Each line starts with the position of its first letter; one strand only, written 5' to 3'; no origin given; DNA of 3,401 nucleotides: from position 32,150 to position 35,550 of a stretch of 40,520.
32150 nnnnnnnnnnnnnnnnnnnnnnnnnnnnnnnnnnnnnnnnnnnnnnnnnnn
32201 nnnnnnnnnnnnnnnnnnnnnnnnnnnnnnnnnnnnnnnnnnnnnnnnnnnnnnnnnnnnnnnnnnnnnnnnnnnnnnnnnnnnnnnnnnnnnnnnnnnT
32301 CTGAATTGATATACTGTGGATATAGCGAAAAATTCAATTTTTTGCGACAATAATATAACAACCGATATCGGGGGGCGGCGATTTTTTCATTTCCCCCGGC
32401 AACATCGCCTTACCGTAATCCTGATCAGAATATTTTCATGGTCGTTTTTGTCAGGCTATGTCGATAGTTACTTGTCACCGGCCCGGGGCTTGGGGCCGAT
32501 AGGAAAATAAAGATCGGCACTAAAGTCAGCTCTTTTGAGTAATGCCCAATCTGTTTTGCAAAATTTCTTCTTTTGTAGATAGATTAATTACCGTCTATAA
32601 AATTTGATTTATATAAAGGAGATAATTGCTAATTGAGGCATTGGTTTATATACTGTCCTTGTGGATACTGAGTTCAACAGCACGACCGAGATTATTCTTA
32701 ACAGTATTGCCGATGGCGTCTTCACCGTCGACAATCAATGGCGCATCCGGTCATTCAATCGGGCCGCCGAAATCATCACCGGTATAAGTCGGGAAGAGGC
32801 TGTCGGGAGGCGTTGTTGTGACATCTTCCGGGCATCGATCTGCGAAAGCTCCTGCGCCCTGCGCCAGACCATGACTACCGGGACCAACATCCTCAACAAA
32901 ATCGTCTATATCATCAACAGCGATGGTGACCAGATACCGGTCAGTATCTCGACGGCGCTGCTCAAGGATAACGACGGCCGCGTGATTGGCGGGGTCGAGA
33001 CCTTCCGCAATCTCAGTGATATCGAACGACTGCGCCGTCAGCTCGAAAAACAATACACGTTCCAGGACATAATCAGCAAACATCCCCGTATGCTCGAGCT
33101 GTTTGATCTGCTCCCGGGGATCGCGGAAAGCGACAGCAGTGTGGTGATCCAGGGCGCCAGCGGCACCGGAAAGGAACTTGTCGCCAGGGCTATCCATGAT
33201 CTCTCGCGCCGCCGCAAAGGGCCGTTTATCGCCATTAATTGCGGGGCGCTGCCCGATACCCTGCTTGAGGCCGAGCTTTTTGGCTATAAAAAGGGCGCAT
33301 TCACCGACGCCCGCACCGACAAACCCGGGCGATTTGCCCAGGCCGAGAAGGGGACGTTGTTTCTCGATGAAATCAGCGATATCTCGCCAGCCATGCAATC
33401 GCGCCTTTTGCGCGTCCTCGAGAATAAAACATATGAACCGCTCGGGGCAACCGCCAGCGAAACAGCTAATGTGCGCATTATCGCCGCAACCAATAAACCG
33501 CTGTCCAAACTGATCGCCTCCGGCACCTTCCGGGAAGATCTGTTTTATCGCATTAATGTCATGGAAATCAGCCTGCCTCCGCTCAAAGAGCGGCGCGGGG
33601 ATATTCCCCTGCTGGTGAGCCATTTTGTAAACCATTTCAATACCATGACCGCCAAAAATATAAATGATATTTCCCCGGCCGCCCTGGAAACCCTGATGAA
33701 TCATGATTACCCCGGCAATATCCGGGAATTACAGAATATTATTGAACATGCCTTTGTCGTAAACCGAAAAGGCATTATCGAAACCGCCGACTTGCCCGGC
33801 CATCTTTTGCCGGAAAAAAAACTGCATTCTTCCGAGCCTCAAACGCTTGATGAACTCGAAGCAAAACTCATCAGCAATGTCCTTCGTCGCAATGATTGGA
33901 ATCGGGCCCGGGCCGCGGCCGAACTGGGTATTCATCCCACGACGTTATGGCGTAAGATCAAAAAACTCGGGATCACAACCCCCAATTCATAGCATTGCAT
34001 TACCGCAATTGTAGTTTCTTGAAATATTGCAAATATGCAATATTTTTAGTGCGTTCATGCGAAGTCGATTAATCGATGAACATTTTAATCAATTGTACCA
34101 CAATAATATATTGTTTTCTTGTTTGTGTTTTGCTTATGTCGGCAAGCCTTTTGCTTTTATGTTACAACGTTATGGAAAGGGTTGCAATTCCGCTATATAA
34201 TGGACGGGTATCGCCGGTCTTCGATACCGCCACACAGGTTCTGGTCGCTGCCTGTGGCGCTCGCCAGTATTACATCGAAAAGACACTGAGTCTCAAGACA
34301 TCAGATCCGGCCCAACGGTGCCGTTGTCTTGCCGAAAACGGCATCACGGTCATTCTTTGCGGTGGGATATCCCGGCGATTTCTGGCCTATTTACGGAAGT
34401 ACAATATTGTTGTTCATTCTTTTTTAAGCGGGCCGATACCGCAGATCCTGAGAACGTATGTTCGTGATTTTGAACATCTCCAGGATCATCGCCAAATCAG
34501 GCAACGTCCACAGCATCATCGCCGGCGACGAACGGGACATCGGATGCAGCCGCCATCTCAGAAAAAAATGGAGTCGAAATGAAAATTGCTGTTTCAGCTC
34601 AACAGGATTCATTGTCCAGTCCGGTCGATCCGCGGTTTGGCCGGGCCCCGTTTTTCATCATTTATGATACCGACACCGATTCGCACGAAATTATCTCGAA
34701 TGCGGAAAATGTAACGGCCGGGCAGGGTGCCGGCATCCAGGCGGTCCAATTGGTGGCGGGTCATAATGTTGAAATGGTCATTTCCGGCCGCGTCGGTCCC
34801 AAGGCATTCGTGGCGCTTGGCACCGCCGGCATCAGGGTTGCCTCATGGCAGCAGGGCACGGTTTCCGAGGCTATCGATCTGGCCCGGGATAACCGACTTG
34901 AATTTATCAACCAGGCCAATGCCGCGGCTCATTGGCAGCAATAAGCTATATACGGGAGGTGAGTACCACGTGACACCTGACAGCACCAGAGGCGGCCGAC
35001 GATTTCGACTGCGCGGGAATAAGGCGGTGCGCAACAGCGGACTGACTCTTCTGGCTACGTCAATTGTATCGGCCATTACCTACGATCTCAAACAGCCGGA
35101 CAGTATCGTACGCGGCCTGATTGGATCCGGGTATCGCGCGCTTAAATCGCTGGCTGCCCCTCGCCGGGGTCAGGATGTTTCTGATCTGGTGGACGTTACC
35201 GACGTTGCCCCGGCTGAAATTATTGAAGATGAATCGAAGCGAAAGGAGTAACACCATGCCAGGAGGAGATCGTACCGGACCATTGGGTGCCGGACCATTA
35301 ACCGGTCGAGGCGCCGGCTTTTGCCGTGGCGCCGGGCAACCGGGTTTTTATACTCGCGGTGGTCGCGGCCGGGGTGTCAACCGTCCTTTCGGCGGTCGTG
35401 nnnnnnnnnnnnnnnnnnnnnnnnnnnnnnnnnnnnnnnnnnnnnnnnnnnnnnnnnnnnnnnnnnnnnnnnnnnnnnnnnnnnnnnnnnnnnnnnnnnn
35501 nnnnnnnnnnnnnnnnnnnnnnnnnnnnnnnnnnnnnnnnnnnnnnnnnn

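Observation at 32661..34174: PAS-sensing sigma-54 activator (no receiver domain) positioned to drive the redox/cofactor operon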

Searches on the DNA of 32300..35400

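Call 63: search_rna_families(source=window, start=32300, end=35400, threshold=evalue, max_evalue=1)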
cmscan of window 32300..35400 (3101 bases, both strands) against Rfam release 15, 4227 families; matches with E-value up to 1: 0.
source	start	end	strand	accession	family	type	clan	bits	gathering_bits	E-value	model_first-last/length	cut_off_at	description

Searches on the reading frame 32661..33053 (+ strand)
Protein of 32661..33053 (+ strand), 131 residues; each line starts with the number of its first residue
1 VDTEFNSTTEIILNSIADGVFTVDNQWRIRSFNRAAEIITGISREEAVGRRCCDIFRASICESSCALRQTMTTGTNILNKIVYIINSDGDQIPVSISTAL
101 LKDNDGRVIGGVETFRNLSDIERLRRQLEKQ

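Call 57: search_solved_structures(query=window:32661-33053:+, max_evalue=1)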
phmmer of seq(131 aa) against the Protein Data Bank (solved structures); distinct sequences matched with E-value up to 1: 31.
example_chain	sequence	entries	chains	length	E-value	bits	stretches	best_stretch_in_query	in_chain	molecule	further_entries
5xgb_A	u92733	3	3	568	0.0014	21.9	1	8-101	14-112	Uncharacterized protein | Uncharacterized protein PA0861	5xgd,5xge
3a0r_A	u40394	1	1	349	0.0075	19.6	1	7-55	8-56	Sensor protein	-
2z6c_A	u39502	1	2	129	0.014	18.7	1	39-110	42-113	Phototropin-1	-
6dgg_A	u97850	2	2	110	0.017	18.4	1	20-69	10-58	RpfR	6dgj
1dp6_A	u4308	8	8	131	0.05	16.9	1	11-102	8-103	FIXL PROTEIN | SENSOR PROTEIN FIXL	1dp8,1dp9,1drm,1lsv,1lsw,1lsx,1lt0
5fq1_A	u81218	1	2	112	0.053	16.8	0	11-117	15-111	HISTIDINE KINASE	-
8bjp_AAA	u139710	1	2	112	0.066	16.5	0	11-117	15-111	cytoplasmic PAS domain of CitA from Geobacillus thermodenitrificans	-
2cmn_A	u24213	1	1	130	0.073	16.4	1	11-100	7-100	SENSOR PROTEIN FIXL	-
6rhg_A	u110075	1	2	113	0.077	16.3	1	29-112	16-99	Multi-sensor hybrid histidine kinase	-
1y28_A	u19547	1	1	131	0.079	16.3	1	11-99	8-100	Sensor protein fixL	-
9irk_C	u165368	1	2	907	0.18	15.1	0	15-61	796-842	Phytochrome B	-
9iuz_B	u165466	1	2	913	0.18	15.1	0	15-61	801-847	Phytochrome B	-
3a0v_A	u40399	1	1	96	0.18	15.1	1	19-55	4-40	Sensor protein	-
3a0s_A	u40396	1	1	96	0.19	15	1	19-55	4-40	Sensor protein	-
7rzw_A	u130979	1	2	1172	0.2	14.9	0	15-61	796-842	Phytochrome B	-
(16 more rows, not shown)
